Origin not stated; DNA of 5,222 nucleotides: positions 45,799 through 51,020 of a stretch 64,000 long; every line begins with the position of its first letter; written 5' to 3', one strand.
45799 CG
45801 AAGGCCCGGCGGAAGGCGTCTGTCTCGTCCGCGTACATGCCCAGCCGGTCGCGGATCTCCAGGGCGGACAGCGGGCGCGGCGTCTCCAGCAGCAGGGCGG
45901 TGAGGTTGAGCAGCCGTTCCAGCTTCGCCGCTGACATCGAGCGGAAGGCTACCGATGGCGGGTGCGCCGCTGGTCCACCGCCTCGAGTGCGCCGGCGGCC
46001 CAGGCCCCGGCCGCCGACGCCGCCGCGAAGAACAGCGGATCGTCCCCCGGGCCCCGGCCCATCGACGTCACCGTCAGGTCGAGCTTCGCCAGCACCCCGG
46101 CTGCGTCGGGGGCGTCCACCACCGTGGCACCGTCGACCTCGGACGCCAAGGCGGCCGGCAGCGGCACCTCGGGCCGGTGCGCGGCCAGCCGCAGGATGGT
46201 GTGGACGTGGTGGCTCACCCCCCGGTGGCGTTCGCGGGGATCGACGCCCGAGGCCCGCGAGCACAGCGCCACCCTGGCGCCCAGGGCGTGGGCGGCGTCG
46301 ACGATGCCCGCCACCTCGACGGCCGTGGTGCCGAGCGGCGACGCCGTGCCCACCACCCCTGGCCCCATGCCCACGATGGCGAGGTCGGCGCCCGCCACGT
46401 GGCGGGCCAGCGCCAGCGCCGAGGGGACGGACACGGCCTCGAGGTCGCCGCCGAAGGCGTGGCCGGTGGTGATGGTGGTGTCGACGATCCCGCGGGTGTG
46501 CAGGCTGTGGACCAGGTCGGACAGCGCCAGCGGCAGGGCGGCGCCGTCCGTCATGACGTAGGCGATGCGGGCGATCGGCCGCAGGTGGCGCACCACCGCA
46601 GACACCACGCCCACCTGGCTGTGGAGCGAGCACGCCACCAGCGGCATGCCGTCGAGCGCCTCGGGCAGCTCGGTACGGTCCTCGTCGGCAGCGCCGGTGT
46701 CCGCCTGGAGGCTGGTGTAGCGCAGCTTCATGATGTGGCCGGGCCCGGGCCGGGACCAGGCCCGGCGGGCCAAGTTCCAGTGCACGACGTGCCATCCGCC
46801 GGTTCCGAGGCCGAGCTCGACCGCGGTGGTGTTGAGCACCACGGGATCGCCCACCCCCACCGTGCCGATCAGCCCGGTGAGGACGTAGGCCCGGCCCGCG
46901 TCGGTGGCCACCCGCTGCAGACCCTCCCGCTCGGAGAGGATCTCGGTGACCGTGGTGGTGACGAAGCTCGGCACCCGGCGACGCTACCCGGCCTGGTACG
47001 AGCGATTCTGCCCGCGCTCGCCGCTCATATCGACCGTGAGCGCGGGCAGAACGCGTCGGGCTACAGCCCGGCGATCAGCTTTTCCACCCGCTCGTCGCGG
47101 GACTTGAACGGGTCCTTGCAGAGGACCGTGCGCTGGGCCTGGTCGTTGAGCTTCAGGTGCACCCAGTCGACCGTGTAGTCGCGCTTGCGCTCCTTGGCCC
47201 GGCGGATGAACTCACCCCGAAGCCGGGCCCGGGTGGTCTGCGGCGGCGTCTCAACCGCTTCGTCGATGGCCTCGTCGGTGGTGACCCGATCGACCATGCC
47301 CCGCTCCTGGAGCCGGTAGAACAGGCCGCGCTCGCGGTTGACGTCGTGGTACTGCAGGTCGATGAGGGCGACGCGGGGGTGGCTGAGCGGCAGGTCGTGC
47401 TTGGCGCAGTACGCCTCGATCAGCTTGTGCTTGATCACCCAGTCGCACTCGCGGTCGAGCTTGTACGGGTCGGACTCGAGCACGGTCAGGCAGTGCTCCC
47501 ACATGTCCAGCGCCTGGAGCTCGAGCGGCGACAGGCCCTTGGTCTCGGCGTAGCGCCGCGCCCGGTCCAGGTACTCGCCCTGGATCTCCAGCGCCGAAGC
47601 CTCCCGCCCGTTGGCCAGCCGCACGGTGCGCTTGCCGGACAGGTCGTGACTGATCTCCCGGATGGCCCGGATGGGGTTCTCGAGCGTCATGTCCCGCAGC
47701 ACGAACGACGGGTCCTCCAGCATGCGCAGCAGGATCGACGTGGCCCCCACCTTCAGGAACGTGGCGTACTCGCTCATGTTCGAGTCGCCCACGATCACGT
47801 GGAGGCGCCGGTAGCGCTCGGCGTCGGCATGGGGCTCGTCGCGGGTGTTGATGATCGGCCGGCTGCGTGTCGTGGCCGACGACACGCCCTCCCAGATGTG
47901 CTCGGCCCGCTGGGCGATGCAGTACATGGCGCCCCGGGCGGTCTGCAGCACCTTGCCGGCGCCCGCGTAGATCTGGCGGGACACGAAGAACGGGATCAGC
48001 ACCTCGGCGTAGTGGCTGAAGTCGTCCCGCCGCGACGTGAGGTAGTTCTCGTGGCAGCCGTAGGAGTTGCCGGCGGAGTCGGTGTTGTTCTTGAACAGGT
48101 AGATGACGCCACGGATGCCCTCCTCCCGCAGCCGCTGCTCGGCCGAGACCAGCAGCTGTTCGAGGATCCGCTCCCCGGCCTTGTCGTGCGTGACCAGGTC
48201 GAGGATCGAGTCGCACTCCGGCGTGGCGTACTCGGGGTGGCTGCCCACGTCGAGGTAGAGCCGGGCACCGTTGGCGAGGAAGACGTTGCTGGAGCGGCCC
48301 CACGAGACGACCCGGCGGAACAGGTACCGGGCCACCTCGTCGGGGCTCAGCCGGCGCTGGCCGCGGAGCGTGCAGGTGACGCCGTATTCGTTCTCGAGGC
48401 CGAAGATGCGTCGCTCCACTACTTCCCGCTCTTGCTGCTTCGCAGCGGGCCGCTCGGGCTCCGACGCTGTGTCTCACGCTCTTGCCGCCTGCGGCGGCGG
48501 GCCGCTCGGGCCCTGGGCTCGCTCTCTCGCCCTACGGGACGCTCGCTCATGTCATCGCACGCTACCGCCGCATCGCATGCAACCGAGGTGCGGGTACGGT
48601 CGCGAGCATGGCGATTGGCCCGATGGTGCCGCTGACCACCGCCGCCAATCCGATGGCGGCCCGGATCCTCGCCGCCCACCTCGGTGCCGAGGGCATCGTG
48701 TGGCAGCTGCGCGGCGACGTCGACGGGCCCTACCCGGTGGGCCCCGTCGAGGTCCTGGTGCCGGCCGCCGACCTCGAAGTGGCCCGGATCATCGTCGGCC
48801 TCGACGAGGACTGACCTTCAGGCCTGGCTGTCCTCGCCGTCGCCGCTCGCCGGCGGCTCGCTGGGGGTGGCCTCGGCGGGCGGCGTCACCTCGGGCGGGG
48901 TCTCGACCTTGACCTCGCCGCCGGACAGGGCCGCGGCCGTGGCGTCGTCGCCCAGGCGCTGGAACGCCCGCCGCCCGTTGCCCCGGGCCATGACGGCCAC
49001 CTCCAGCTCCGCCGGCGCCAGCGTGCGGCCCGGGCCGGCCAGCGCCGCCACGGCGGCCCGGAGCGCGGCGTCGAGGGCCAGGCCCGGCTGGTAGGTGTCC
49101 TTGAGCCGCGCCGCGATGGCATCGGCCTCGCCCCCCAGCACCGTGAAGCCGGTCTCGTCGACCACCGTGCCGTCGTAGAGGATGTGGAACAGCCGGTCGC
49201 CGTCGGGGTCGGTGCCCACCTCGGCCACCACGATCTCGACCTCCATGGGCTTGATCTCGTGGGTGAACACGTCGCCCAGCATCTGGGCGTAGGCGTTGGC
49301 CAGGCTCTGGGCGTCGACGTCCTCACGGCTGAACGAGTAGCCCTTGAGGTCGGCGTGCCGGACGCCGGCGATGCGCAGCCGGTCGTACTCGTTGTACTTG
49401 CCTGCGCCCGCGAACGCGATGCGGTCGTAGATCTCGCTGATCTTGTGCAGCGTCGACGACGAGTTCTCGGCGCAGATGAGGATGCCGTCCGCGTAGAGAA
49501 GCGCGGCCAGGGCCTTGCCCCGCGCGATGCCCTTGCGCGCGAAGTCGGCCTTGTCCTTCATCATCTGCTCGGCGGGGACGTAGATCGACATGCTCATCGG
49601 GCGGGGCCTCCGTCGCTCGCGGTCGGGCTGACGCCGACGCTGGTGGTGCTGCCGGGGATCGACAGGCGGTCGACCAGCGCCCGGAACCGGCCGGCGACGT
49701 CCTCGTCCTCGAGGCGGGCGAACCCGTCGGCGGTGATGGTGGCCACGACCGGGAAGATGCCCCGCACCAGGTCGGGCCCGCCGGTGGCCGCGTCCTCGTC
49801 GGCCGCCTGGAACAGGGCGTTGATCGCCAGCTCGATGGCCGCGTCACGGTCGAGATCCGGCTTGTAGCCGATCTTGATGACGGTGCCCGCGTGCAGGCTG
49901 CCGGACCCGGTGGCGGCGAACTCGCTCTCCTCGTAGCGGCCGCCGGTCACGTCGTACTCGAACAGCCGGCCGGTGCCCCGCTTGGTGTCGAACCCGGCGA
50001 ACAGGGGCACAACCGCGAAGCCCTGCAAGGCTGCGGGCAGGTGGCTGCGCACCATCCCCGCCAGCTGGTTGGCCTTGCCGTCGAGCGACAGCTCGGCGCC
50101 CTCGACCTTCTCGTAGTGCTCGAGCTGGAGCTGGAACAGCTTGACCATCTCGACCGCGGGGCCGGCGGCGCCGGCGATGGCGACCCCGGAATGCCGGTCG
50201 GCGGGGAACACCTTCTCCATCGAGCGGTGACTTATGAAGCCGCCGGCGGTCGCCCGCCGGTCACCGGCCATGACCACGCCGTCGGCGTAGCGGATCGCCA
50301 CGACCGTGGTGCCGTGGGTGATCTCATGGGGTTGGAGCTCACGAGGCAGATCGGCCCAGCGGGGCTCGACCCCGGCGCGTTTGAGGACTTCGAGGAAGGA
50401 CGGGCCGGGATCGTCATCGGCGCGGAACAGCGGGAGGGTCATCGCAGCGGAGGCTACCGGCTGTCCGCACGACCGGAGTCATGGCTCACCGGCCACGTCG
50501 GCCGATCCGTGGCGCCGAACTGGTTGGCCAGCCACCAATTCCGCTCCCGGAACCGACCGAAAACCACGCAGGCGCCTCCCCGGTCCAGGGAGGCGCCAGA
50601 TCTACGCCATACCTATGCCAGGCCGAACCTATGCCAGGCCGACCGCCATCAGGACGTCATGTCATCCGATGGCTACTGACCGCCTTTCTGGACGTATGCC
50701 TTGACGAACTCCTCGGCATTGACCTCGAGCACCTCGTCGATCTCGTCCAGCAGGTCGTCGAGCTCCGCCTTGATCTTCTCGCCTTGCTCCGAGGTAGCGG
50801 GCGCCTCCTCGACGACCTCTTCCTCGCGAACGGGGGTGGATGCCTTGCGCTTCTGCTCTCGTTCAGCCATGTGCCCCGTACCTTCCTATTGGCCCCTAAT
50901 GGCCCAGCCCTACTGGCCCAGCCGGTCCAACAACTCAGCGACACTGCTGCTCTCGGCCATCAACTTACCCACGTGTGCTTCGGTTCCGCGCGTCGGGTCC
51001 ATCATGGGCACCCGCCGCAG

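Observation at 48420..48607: R1: interspersed hairpin-core repeat family with compensatory stem substitutions (8 units in 5 spacers, all on the same strand)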

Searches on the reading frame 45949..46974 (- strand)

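Call 94: search_protein_families(library=pfam, proteins=[window:45949-46974:-], max_evalue=0.00001)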
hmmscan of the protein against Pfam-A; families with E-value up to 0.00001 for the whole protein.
window:45949-46974:- (341 aa): 1 family
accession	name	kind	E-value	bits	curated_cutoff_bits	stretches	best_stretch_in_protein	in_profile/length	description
PF12982.12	DUF3866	-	3.1e-91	306.3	25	1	28-323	1-318/318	Protein of unknown function (DUF3866)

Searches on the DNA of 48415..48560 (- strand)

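Call 54: search_dna_similar(query=window:48415-48560:-, collection=plasmids, mode=distant, max_evalue=0.01, max_rows=15)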
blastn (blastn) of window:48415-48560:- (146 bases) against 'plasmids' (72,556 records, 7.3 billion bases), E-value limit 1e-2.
No match.

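Call 55: search_dna_similar(query=window:48415-48560:-, collection=phages, mode=distant, max_evalue=0.01, max_rows=15)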
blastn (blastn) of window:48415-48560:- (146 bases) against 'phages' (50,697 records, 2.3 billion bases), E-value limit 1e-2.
No match.

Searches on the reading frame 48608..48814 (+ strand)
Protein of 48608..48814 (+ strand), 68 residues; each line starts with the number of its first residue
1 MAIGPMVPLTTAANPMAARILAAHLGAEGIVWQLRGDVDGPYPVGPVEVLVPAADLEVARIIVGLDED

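Call 13: search_protein_families(library=pfam, proteins=[window:48608-48814:+])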
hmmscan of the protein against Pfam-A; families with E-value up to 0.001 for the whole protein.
window:48608-48814:+ (68 aa): 1 family
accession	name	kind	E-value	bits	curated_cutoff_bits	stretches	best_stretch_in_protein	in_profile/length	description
PF09413.15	DUF2007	-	8.5e-07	29.5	25.7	1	6-63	1-62/66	Putative prokaryotic signal transducing protein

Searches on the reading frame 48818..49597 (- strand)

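Call 94: search_protein_families(library=pfam, proteins=[window:48818-49597:-], max_evalue=0.00001)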
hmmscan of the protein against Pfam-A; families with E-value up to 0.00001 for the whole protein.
window:48818-49597:- (259 aa): 1 family
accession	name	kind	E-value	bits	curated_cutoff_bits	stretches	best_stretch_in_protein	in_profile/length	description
PF00227.31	Proteasome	-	1.2e-12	48.4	22.4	1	26-187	3-171/189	Proteasome subunit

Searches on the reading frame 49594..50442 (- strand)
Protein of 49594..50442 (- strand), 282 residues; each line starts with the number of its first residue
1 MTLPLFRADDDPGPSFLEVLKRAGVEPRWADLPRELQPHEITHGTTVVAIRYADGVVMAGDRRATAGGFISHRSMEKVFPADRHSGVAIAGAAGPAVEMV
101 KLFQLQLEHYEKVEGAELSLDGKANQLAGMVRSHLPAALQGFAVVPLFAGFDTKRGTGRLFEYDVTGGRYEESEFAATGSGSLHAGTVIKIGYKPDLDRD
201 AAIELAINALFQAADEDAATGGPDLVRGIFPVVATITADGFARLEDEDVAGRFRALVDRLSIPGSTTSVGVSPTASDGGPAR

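Call 94: search_protein_families(library=pfam, proteins=[window:49594-50442:-], max_evalue=0.00001)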
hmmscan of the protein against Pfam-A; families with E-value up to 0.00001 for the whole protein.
window:49594-50442:- (282 aa): 1 family
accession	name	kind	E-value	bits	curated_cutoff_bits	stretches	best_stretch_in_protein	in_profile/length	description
PF00227.31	Proteasome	-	2e-40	138.9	22.4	1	42-222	2-182/189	Proteasome subunit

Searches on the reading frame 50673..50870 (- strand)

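Call 94: search_protein_families(library=pfam, proteins=[window:50673-50870:-], max_evalue=0.00001)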
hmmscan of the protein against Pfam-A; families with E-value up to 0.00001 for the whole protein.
window:50673-50870:- (65 aa): 1 family
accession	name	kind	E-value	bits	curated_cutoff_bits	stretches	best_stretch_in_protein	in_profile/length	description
PF05639.16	Pup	-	8.3e-21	75.1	27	1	6-65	8-69/69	Pup-like protein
